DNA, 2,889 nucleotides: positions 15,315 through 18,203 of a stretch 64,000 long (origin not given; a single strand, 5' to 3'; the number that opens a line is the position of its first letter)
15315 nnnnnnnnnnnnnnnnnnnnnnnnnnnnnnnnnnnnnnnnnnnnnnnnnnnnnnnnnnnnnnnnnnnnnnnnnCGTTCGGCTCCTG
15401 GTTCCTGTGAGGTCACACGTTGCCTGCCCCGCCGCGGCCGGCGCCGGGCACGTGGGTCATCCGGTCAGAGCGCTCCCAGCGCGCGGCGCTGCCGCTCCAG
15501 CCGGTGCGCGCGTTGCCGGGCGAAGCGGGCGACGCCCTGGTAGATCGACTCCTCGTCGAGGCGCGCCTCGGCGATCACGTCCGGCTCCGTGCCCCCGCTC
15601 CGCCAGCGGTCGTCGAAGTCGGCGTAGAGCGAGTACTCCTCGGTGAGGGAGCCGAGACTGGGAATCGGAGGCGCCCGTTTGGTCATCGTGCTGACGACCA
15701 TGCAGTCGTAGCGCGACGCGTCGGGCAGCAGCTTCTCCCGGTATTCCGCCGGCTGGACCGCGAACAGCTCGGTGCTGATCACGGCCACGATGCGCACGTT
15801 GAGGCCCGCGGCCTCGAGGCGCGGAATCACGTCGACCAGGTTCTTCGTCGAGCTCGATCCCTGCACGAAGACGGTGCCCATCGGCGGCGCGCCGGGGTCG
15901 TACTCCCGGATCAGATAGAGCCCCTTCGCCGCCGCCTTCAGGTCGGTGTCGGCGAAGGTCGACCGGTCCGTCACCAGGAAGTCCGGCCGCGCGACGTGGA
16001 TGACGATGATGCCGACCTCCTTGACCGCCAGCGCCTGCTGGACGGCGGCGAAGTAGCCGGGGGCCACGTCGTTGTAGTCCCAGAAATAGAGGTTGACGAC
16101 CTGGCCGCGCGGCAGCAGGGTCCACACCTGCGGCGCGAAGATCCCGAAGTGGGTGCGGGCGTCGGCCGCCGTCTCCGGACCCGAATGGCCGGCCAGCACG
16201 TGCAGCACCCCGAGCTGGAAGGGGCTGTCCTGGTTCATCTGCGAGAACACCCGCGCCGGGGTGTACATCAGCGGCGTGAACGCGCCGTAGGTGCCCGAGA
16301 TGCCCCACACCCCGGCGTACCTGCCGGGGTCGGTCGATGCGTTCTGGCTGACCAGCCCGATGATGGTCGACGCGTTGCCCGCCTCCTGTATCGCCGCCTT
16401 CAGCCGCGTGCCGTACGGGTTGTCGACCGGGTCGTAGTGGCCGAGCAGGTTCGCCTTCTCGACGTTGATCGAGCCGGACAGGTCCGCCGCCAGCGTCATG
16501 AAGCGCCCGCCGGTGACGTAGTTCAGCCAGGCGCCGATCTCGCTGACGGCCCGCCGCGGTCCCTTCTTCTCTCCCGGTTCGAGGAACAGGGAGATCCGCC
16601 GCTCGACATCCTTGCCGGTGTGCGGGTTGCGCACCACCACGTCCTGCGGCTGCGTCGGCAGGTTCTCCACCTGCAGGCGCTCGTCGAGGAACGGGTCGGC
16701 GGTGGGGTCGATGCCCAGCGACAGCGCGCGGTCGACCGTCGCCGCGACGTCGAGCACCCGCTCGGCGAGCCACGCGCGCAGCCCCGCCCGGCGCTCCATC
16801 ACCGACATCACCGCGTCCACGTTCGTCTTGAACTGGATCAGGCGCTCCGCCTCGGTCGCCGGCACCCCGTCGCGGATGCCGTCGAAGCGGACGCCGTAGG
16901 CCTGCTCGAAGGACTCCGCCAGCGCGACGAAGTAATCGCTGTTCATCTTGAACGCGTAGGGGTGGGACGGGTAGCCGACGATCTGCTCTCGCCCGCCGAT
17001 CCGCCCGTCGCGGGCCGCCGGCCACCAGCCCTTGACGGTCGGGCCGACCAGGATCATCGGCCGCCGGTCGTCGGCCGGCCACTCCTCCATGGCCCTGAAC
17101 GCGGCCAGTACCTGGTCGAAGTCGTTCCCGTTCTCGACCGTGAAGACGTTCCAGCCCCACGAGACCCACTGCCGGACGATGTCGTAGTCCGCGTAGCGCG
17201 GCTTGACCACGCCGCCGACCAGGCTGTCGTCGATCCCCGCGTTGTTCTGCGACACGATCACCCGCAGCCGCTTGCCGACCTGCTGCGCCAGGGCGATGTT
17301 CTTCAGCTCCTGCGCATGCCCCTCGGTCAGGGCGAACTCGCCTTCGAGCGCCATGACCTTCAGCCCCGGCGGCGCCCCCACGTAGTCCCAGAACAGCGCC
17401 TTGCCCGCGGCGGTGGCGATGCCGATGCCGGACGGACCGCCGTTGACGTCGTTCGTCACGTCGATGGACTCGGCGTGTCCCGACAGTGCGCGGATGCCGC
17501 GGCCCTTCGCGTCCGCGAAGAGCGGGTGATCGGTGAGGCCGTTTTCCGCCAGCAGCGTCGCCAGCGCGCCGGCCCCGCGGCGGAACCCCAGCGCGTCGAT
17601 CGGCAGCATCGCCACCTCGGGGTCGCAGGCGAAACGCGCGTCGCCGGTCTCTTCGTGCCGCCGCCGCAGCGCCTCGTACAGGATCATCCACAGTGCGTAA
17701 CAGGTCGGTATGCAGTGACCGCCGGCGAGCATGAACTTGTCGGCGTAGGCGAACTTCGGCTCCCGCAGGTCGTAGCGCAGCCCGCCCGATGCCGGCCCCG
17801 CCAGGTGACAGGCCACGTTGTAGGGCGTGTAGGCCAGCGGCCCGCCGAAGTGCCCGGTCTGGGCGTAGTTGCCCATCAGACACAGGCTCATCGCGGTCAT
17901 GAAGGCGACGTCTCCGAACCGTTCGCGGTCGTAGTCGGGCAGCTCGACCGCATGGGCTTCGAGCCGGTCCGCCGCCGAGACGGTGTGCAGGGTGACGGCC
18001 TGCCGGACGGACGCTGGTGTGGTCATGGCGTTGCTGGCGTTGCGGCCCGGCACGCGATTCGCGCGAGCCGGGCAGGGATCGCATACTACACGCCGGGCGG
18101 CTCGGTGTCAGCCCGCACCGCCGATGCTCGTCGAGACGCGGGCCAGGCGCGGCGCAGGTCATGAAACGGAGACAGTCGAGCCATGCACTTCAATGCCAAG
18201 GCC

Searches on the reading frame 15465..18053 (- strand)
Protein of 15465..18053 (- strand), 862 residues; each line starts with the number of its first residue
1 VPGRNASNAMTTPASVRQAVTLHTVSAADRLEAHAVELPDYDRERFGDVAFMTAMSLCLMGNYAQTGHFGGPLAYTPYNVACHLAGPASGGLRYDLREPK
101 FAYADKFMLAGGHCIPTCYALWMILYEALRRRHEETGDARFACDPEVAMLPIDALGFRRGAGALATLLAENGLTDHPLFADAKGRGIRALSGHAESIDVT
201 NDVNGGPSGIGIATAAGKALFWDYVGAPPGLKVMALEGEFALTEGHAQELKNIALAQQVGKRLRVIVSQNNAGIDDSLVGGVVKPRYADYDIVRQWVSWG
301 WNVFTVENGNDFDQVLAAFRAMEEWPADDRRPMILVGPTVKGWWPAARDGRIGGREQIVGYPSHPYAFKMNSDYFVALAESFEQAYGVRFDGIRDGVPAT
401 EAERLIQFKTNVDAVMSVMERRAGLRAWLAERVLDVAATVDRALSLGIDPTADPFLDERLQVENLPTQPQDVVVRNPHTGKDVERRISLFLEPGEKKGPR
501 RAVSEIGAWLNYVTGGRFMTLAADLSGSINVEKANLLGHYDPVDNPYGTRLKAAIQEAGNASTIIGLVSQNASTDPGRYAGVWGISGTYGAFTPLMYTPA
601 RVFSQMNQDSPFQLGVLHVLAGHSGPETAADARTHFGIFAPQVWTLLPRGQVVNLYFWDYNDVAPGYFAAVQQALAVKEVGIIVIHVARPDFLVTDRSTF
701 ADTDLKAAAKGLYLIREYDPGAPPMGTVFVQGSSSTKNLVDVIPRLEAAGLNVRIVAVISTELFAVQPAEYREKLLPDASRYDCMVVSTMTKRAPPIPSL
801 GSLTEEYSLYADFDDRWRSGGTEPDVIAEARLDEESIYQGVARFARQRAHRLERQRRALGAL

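Call 77: search_protein_families(library=pfam, proteins=[window:15465-18053:-], max_evalue=0.001)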
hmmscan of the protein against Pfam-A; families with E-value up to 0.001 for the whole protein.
window:15465-18053:- (862 aa): 2 families
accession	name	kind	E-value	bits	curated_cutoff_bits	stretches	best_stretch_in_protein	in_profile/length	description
PF00456.26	Transketolase_N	-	1.6e-09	37.7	22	1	191-343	96-247/334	Transketolase, thiamine diphosphate binding domain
PF22613.1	Transketolase_C_1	-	2.9e-06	27.9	27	1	711-782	1-69/113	Transketolase-like TK C-terminal domain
